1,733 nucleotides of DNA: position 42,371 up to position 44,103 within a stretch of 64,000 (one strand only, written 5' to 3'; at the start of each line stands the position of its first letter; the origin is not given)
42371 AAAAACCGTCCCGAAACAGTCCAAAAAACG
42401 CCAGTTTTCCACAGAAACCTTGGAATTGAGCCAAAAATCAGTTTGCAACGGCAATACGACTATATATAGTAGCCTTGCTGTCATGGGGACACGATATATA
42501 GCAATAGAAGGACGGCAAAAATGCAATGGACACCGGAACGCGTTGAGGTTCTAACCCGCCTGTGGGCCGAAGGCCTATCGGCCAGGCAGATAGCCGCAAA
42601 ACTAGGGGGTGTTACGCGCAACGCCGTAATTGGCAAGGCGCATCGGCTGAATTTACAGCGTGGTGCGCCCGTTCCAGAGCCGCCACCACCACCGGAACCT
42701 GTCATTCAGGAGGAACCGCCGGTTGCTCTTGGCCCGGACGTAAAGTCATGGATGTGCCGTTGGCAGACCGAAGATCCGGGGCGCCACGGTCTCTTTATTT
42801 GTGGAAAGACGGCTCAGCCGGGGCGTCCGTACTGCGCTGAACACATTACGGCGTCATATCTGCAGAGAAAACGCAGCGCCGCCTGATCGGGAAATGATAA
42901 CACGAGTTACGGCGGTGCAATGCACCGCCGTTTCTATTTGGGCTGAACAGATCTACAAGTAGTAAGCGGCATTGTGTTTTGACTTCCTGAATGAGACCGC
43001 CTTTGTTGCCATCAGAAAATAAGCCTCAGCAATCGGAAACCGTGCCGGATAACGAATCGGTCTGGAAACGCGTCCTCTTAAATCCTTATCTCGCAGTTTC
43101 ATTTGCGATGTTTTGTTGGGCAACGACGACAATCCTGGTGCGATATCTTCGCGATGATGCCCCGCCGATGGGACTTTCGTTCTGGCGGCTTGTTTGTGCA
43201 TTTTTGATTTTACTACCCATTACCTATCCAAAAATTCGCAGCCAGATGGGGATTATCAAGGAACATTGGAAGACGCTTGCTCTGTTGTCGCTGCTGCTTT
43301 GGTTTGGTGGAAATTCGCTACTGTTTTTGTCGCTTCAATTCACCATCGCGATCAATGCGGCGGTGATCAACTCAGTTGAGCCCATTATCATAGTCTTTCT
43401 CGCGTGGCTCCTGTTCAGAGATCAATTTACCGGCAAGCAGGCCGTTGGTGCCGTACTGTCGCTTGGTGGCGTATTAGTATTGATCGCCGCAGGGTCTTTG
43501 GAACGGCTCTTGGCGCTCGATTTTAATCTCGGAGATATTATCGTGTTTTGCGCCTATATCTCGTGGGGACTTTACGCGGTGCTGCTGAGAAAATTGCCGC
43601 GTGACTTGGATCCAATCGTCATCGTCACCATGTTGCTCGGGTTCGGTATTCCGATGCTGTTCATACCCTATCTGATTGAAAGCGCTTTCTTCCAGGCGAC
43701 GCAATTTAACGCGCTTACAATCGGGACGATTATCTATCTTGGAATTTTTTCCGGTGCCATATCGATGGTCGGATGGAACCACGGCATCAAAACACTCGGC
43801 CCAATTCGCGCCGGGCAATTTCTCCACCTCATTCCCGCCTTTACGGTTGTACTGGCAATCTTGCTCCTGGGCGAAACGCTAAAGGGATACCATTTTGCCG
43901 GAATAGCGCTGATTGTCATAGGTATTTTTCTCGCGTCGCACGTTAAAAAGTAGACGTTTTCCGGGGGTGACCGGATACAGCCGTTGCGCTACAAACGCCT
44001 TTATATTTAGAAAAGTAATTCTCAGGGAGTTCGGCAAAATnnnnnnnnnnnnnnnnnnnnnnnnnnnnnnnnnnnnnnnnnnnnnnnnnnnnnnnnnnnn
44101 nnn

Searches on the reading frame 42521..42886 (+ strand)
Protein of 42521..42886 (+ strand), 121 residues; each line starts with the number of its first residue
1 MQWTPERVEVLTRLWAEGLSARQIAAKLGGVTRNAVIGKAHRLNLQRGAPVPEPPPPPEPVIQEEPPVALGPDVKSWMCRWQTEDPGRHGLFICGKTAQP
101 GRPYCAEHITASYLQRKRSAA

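Call 34: search_protein_families(library=pfam, proteins=[window:42521-42886:+])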
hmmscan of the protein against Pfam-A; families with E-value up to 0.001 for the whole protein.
window:42521-42886:+ (121 aa): 1 family
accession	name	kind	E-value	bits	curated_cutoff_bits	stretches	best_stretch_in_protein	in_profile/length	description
PF07750.17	GcrA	-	2.5e-30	106.3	26.9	2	1-51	1-51/155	GcrA cell cycle regulator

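Call 49: find_homologous_proteins(query=window:42521-42886:+, max_evalue=1e-10)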
Query window:42521-42886:+ (121 aa): 871 proteins with E <= 1e-10 among 1180 candidates; the best 120 are listed.
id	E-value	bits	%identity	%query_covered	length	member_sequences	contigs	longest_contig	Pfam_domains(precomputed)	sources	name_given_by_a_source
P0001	3.6e-68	245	90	100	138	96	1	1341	PF07750.18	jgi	-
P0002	1.0e-66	241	87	100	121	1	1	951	PF07750.18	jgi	jgi:GcrA cell cycle regulator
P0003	2.8e-66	239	88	100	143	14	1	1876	PF07750.18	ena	-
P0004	7.9e-65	234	84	100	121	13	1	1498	PF07750.18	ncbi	-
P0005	8.2e-64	231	84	100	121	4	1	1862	PF07750.18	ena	-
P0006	1.4e-63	230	85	100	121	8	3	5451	PF07750.18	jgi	jgi:GcrA cell cycle regulator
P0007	2.0e-63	230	84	100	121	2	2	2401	PF07750.18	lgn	-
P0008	5.0e-62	225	83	100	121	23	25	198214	PF07750.18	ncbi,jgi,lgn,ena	jgi:GcrA cell cycle regulator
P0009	6.7e-62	225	81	100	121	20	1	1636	PF07750.18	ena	-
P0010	5.5e-61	222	79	100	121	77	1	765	PF07750.18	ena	-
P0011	8.1e-60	218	79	100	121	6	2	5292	PF07750.18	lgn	-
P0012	9.4e-60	218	82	100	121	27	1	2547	PF07750.18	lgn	-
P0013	1.9e-59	217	79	100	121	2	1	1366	PF07750.18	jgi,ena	-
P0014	1.5e-58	214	80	100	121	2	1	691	PF07750.18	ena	-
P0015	6.1e-57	209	78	100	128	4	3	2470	PF07750.18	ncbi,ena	-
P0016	1.4e-56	208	75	100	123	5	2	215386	PF07750.18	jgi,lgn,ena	-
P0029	1.6e-52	195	73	100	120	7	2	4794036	PF07750.18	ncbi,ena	-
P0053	4.7e-50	187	71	100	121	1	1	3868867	PF07750.18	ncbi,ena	-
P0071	2.0e-48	181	66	100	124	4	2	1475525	PF07750.18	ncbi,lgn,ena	-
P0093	1.9e-44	168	64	100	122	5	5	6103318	PF07750.18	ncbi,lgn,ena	-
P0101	8.0e-37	144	57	99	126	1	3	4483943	PF07750.18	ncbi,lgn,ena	-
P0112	5.8e-27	112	48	99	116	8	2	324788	PF07750.18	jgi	jgi:GcrA cell cycle regulator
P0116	1.4e-25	108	48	100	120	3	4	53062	PF07750.18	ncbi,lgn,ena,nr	ncbi:MAG TPA: GcrA family cell cycle regulator [Alphaproteobacteria bacterium]|nr:GcrA family cell c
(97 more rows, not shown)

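Call 50: find_encoding_contigs(protein=P0008, flank=1200, max_places=3)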
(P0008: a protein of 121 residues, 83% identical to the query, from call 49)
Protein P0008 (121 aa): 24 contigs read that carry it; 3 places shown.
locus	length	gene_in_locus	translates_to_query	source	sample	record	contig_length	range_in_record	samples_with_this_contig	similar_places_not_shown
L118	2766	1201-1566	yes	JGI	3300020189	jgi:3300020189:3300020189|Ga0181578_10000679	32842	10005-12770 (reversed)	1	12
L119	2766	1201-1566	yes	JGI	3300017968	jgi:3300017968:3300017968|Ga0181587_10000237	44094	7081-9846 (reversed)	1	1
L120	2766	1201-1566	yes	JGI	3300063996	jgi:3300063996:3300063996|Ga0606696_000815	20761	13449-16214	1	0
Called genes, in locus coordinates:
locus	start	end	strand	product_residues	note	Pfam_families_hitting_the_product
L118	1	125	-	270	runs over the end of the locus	PF00005:ABC_tran, PF13304:AAA_21 (faint)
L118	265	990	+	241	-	PF02586:SRAP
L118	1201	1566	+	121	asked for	PF07750:GcrA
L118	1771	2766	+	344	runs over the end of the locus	PF03401:TctC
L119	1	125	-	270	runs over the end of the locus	PF00005:ABC_tran, PF13304:AAA_21 (faint)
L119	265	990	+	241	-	PF02586:SRAP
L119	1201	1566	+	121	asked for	PF07750:GcrA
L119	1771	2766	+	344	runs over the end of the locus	PF03401:TctC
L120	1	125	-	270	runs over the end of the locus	PF00005:ABC_tran, PF13304:AAA_21 (faint)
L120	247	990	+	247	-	PF02586:SRAP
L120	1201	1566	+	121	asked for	PF07750:GcrA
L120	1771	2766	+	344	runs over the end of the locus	PF03401:TctC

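Call 51: find_encoding_contigs(protein=P0016, flank=1200, max_places=2)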
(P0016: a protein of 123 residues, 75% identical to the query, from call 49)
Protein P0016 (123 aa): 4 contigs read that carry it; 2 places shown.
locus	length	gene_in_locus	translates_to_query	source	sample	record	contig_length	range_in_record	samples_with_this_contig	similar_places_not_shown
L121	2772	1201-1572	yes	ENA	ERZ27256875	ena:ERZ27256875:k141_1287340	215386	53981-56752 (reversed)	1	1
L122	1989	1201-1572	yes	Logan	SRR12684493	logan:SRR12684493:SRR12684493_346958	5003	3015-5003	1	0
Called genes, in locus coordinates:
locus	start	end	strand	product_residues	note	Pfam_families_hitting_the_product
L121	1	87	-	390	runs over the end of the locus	PF13433:Peripla_BP_5, PF13458:Peripla_BP_6, PF01094:ANF_receptor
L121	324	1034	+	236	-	PF02586:SRAP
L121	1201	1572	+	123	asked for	PF07750:GcrA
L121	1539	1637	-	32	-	-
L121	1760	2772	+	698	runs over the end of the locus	PF05378:Hydant_A_N, PF01968:Hydantoinase_A, PF19278:Hydant_A_C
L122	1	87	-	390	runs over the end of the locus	PF13433:Peripla_BP_5, PF13458:Peripla_BP_6, PF01094:ANF_receptor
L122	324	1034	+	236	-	PF02586:SRAP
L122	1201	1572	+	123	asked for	PF07750:GcrA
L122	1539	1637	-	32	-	-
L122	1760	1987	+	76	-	?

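Call 52: find_encoding_contigs(protein=P0029, flank=1200, max_places=2)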
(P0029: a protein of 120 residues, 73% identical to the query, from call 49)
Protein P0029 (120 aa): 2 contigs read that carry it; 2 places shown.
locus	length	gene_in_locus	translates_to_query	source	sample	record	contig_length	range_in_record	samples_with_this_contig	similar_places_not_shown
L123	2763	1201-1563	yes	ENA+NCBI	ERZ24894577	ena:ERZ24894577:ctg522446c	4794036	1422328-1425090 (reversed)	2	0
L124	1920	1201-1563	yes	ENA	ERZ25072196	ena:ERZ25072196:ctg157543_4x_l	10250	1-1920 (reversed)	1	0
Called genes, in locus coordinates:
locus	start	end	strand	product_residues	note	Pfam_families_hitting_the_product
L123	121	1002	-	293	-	PF13714:PEP_mutase, PF00463:ICL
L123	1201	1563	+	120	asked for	PF07750:GcrA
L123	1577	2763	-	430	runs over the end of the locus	PF01425:Amidase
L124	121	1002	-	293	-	PF13714:PEP_mutase, PF00463:ICL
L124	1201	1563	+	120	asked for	PF07750:GcrA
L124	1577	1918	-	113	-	?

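Call 53: find_encoding_contigs(protein=P0053, flank=1200, max_places=1)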
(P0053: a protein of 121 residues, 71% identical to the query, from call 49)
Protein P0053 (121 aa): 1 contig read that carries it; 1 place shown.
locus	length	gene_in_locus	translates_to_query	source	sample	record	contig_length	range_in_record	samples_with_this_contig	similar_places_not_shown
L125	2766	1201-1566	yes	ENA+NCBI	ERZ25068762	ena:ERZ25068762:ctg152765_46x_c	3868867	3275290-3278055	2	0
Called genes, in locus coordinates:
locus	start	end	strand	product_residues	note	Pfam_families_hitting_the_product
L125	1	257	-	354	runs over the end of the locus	PF08240:ADH_N, PF00107:ADH_zinc_N, PF13602:ADH_zinc_N_2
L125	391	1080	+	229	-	PF02586:SRAP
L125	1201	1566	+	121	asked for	PF07750:GcrA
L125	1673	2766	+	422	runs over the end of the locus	PF07690:MFS_1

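Call 54: find_encoding_contigs(protein=P0071, flank=1200, max_places=1)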
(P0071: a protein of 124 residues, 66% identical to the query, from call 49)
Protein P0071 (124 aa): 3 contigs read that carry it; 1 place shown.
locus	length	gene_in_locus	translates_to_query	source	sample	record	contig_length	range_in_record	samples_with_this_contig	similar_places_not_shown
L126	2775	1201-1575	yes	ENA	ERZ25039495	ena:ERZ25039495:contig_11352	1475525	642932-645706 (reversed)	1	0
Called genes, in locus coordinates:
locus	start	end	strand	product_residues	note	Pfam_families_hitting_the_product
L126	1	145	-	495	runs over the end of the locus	PF00171:Aldedh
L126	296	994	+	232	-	PF02586:SRAP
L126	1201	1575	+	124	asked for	PF07750:GcrA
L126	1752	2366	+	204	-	PF00163:Ribosomal_S4, PF01479:S4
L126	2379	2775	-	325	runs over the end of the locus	PF03372:Exo_endo_phos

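Call 55: find_encoding_contigs(protein=P0101, flank=1200, max_places=1)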
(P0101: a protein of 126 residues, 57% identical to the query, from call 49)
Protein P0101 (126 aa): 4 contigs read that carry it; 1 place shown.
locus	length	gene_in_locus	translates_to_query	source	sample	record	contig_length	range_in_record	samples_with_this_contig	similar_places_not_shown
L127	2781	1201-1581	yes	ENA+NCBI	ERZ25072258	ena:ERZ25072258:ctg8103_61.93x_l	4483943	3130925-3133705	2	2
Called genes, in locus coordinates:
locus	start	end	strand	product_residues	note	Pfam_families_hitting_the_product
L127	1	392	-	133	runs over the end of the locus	PF05899:Cupin_3 (weak), PF07883:Cupin_2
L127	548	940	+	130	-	PF00903:Glyoxalase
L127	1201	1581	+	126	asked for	PF07750:GcrA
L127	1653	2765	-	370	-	PF08240:ADH_N, PF16912:Glu_dehyd_C, PF00107:ADH_zinc_N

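Call 66: find_encoding_contigs(protein=P0112, flank=1200, max_places=1)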
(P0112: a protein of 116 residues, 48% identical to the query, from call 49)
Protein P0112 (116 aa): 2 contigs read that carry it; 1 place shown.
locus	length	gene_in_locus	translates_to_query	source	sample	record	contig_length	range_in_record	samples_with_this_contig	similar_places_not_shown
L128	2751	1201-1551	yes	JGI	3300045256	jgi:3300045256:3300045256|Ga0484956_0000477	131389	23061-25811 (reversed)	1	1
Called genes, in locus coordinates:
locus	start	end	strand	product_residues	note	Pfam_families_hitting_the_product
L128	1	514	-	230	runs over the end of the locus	PF09976:TPR_21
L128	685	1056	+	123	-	PF10984:DUF2794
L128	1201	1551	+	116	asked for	PF07750:GcrA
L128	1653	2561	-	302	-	PF00106:adh_short, PF13561:adh_short_C2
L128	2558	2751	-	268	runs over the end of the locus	PF20240:DUF6597, PF12833:HTH_18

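Call 67: find_encoding_contigs(protein=P0116, flank=1200, max_places=1)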
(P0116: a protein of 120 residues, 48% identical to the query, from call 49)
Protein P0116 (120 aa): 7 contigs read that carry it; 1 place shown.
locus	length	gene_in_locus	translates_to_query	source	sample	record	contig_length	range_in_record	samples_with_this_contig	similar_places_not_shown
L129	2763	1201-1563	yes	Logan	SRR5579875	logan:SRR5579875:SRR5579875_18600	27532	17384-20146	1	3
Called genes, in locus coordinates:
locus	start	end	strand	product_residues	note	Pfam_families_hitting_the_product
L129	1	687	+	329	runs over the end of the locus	PF08240:ADH_N, PF00107:ADH_zinc_N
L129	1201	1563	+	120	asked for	PF07750:GcrA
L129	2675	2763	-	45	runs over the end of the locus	-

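Call 68: find_encoding_contigs(protein=P0093, flank=1200, max_places=1)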
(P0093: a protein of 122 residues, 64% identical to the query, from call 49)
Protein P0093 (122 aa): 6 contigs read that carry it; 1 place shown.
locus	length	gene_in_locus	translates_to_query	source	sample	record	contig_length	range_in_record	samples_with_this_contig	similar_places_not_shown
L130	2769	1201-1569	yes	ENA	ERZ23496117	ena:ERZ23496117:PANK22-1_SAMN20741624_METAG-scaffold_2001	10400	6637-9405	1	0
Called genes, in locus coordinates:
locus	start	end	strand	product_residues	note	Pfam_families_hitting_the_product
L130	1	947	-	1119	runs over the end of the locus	PF00176:SNF2-rel_dom, PF04851:ResIII, PF00270:DEAD (weak), PF00271:Helicase_C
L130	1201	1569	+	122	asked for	PF07750:GcrA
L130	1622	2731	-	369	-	PF08240:ADH_N, PF16912:Glu_dehyd_C, PF00107:ADH_zinc_N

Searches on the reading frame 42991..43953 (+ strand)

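Call 34: search_protein_families(library=pfam, proteins=[window:42991-43953:+])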
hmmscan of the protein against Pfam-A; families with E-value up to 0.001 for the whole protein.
window:42991-43953:+ (320 aa): 3 families
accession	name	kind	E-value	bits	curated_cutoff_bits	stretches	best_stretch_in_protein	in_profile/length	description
PF00892.27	EamA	-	2e-48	164.5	28.2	2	33-165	4-134/135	EamA-like transporter family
PF03151.22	TPT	-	7e-08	32.6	30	1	91-163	217-289/291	Triose-phosphate Transporter family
PF06027.18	SLC35F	-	9.8e-05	22.5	21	1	42-314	18-296/299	Solute carrier family 35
